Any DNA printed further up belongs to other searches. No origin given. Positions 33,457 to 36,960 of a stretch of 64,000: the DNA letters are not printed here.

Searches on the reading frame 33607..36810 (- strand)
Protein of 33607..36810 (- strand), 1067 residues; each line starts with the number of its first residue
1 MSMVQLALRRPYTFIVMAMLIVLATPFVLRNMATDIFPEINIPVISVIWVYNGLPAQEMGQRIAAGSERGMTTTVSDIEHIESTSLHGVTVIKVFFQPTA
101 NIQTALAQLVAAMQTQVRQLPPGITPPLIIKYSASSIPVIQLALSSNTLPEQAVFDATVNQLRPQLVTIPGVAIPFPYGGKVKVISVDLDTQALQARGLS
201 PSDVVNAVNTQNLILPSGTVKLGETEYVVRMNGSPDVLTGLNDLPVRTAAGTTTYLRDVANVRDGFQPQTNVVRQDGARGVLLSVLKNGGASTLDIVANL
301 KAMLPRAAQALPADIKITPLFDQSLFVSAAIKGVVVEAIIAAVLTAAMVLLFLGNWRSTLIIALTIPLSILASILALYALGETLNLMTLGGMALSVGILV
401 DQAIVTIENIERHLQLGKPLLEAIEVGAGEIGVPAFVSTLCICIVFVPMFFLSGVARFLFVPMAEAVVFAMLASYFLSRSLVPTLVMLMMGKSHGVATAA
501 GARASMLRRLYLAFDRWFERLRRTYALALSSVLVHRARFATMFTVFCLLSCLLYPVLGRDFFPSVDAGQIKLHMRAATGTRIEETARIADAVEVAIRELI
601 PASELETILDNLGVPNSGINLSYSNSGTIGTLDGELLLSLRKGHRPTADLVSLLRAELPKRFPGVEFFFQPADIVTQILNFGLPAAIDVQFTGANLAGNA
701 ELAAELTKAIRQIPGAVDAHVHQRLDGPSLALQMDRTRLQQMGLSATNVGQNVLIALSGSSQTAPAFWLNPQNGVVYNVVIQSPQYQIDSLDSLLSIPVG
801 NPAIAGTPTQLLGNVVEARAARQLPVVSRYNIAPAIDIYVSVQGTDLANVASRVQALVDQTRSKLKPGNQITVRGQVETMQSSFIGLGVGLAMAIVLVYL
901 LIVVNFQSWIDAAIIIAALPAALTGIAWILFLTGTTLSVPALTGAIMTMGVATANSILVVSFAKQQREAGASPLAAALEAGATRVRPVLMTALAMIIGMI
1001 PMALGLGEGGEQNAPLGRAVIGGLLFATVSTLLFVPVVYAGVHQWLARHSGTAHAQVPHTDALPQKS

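Call 19: search_protein_families(library=ncbifam, proteins=[window:33607-36810:-], max_evalue=1e-10)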
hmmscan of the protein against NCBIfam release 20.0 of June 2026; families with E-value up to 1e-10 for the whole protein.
window:33607-36810:- (1067 aa): 11 families
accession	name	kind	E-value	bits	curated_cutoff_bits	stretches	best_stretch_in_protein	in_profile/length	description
NF033617.1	RND_permease_2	subfamily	5.6e-159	531.1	1250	1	6-1041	3-1006/1009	multidrug efflux RND transporter permease subunit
TIGR00914.1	2A0601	subfamily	2.6e-128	429.4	701.45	1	4-1046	6-1039/1051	CusA/CzcA family heavy metal efflux RND transporter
NF000282.2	RND_permease_1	subfamily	6.6e-122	408.3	1250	1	8-1043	5-1028/1029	multidrug efflux RND transporter permease subunit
TIGR00915.1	2A0602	subfamily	2.9e-102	343.3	940.35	1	3-1054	1-1040/1050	efflux RND transporter permease subunit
NF007905.0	PRK10614.1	equivalog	7.1e-94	315.3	1774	1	1-1050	1-1016/1025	multidrug efflux RND transporter permease subunit MdtC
NF007133.0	PRK09579.1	equivalog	1.1e-92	311.2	1763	1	1-1045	1-1005/1017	multidrug efflux RND transporter permease subunit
NF007798.0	PRK10503.1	equivalog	1.4e-92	310.9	1584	1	8-1042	17-1022/1040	MdtB/MuxB family multidrug efflux RND transporter permease subunit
NF000037.1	RND_perm_OqxB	exception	1.9e-73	247.8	2200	1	4-1049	4-1041/1050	multidrug efflux RND transporter permease subunit OqxB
NF007131.0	PRK09577.1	equivalog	5.4e-70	236.3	1768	1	4-1049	2-1029/1045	multidrug efflux RND transporter permease subunit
NF007842.1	PRK10555.1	equivalog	8.7e-66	222.5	1854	2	4-593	2-594/1036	multidrug efflux RND transporter permease AcrD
NF011706.2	PRK15127.1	equivalog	1.7e-62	211.6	2150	1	6-1050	4-1037/1049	multidrug efflux RND transporter permease subunit AcrB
